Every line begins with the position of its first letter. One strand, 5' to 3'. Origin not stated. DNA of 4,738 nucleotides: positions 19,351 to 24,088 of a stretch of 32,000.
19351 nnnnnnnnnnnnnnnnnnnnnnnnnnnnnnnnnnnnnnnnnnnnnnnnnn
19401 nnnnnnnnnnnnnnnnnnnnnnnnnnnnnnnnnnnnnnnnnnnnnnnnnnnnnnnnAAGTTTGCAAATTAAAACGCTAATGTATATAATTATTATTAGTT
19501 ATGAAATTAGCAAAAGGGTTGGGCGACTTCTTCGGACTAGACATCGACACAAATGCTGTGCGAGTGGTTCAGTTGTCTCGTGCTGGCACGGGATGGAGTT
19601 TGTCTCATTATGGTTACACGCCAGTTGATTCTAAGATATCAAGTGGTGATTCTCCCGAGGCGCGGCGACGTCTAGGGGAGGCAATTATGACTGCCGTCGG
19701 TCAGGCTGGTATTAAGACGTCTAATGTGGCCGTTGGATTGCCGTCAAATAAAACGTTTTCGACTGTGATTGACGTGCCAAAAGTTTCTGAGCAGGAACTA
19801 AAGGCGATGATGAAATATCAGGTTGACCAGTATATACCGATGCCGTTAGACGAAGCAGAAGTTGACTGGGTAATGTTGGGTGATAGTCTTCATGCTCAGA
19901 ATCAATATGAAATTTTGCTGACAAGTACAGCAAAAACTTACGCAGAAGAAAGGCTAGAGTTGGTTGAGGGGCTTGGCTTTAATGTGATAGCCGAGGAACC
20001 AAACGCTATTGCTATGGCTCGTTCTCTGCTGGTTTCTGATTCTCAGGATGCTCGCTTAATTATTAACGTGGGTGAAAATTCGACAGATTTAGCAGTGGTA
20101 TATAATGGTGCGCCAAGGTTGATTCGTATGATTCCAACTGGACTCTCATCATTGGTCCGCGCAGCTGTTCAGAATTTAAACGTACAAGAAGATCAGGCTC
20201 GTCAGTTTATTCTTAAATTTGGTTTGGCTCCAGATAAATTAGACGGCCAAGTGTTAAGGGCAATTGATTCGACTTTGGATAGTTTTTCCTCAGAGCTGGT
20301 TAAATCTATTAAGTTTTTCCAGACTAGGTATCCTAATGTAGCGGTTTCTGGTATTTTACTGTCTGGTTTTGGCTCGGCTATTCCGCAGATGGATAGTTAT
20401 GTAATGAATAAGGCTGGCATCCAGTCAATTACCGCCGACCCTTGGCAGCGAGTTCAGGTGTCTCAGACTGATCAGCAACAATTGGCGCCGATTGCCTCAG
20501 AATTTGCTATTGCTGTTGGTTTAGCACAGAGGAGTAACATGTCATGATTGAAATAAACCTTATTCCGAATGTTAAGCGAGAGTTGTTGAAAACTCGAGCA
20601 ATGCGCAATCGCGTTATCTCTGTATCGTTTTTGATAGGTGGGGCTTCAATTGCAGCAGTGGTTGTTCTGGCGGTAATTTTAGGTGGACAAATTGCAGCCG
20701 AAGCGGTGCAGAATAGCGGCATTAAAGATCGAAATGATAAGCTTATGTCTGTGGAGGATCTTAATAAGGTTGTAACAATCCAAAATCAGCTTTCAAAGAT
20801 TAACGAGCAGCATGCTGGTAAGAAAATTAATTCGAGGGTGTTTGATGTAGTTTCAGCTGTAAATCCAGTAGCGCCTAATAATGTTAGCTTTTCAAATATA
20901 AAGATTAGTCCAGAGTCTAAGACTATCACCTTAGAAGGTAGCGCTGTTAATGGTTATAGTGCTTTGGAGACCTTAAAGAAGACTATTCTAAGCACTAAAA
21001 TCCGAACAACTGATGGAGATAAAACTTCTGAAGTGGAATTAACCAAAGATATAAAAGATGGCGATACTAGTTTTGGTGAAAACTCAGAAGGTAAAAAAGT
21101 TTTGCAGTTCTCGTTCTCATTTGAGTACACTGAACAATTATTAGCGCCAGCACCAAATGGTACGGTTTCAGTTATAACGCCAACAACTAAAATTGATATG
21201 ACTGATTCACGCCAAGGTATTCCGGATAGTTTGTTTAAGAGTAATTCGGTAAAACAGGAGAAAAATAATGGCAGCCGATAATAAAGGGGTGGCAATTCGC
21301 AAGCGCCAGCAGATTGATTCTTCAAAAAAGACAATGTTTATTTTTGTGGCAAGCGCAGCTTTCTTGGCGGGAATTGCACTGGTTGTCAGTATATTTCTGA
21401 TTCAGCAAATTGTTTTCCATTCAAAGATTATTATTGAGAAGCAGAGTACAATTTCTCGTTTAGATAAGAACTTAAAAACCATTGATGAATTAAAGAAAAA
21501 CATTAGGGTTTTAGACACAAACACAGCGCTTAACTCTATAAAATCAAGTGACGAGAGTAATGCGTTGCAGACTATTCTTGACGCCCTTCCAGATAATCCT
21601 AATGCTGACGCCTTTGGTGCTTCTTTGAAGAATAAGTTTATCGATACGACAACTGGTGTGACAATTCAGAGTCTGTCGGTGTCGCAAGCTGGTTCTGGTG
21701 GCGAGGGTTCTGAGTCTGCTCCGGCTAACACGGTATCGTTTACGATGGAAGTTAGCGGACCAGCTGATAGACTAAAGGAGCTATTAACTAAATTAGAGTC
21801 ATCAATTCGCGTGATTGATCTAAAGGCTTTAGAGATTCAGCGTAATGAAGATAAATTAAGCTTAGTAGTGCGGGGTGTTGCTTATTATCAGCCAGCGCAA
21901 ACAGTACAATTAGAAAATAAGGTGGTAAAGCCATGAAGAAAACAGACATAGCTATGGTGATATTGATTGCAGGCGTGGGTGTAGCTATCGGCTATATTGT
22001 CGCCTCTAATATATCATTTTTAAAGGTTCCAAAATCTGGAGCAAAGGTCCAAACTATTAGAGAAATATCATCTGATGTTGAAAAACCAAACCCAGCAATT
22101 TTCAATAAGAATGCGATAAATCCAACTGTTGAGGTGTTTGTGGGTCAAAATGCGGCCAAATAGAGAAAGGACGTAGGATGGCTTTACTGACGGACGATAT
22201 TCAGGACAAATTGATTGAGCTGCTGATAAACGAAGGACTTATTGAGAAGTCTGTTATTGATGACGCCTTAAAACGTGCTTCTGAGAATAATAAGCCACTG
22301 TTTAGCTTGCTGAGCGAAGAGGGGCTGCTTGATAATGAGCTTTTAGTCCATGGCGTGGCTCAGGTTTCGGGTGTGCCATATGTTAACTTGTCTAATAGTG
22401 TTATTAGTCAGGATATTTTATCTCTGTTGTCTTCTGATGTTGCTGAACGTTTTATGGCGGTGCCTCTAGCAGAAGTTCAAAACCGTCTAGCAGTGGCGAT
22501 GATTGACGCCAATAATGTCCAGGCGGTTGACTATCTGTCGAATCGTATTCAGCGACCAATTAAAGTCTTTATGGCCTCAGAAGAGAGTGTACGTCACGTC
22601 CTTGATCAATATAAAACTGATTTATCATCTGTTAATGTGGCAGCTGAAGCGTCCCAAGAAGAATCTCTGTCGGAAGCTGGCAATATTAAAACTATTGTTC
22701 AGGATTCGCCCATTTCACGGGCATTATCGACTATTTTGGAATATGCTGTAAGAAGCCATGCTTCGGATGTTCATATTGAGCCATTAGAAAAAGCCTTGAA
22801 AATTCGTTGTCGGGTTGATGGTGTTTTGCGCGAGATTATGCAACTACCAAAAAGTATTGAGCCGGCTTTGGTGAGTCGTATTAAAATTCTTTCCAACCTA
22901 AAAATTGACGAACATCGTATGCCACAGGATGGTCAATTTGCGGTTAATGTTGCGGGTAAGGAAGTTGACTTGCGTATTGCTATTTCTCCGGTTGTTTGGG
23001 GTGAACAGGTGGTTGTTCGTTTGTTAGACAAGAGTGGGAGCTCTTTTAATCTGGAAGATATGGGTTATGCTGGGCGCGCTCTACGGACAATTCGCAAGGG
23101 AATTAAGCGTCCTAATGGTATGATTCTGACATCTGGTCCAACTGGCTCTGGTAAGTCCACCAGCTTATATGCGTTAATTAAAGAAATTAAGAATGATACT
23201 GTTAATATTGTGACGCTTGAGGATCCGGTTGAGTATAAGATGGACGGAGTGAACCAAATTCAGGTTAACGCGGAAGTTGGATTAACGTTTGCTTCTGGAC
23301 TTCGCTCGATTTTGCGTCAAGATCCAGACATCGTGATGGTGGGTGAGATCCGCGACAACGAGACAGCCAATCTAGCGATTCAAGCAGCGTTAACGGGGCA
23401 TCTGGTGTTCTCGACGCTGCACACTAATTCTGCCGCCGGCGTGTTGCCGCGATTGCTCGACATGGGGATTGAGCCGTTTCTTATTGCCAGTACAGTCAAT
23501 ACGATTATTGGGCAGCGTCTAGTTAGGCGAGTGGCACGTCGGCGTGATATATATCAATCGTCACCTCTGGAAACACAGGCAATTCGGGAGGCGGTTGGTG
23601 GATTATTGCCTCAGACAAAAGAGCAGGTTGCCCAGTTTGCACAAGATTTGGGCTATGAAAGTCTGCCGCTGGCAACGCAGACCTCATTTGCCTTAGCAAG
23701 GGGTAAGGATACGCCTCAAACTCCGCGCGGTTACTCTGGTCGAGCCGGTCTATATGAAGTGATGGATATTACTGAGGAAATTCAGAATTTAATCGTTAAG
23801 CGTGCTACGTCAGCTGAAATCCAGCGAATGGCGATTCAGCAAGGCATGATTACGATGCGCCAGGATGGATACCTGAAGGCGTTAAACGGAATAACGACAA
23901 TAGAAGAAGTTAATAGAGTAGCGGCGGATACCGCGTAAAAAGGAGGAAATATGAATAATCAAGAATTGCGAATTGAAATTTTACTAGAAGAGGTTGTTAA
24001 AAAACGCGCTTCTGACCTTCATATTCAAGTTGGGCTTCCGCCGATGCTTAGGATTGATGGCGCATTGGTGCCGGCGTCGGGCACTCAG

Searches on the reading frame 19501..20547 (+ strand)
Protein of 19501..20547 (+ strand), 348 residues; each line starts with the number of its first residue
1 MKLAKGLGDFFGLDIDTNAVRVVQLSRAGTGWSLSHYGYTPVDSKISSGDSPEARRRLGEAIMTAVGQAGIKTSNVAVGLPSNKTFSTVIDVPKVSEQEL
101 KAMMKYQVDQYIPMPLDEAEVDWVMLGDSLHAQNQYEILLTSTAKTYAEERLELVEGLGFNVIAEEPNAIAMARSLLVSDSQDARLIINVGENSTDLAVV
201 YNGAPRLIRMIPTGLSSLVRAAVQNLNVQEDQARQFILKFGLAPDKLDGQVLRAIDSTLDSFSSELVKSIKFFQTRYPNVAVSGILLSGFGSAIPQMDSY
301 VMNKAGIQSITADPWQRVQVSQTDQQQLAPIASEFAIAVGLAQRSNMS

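Call 6: search_protein_families(library=pfam, proteins=[window:19501-20547:+], max_evalue=0.01)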
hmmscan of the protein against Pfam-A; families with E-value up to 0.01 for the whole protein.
window:19501-20547:+ (348 aa): 4 families
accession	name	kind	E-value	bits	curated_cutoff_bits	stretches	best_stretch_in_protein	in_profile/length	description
PF11104.14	PilM_2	-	5.4e-38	131.2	27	1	12-345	1-339/340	Type IV pilus assembly protein PilM;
PF14450.12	FtsA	-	2.7e-05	25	31.8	1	187-247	2-62/127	Cell division protein FtsA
PF25216.1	Volactin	-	0.00083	19.4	35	1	188-271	171-255/321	Volactin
PF06723.19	MreB_Mbl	-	0.0043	16.4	27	0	162-203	125-165/327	MreB/Mbl protein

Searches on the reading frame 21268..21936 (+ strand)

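Call 6: search_protein_families(library=pfam, proteins=[window:21268-21936:+], max_evalue=0.01)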
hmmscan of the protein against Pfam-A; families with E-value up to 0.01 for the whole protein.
window:21268-21936:+ (222 aa): 1 family
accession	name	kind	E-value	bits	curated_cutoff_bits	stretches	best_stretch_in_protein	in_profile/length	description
PF10741.14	T2SSM_b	-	0.0084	16.4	21.7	0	107-192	6-87/111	Type II secretion system (T2SS), protein M subtype b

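Call 10: search_protein_families(library=ncbifam, proteins=[window:21268-21936:+], max_evalue=0.1)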
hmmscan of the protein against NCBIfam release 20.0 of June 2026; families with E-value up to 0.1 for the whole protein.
window:21268-21936:+ (222 aa): 1 family
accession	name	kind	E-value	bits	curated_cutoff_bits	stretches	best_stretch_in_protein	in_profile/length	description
NF006545.0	PRK09039.1-4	equivalog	0.048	13.3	372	1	26-136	26-136/342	peptidoglycan -binding protein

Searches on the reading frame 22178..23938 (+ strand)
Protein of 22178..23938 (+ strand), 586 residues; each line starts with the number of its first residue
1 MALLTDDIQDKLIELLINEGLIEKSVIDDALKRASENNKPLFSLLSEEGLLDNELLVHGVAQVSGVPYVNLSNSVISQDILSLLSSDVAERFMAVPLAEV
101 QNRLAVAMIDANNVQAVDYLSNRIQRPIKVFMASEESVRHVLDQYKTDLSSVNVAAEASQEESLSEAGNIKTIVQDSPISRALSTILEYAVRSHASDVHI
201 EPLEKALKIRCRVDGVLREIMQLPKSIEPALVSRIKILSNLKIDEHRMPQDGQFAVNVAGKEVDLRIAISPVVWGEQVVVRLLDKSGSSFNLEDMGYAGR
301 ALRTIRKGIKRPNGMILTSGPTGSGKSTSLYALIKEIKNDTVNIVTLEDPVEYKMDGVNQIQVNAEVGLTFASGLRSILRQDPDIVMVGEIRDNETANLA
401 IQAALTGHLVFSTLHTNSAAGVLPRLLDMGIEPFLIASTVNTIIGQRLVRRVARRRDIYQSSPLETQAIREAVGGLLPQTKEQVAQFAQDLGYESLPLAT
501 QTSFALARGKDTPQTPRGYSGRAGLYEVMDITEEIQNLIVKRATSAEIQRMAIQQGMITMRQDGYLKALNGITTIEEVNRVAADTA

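Call 6: search_protein_families(library=pfam, proteins=[window:22178-23938:+], max_evalue=0.01)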
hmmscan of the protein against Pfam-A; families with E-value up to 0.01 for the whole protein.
window:22178-23938:+ (586 aa): 3 families
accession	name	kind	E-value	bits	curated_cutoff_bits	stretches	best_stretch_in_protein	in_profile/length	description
PF00437.27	T2SSE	-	1.4e-123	412.6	24.9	1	175-580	4-370/370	Type II/IV secretion system protein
PF05157.20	MshEN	-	1.3e-14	54.4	23.1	1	65-145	2-83/90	MshEN domain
PF13173.12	AAA_14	-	0.004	17.6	27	1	315-407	4-87/129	AAA domain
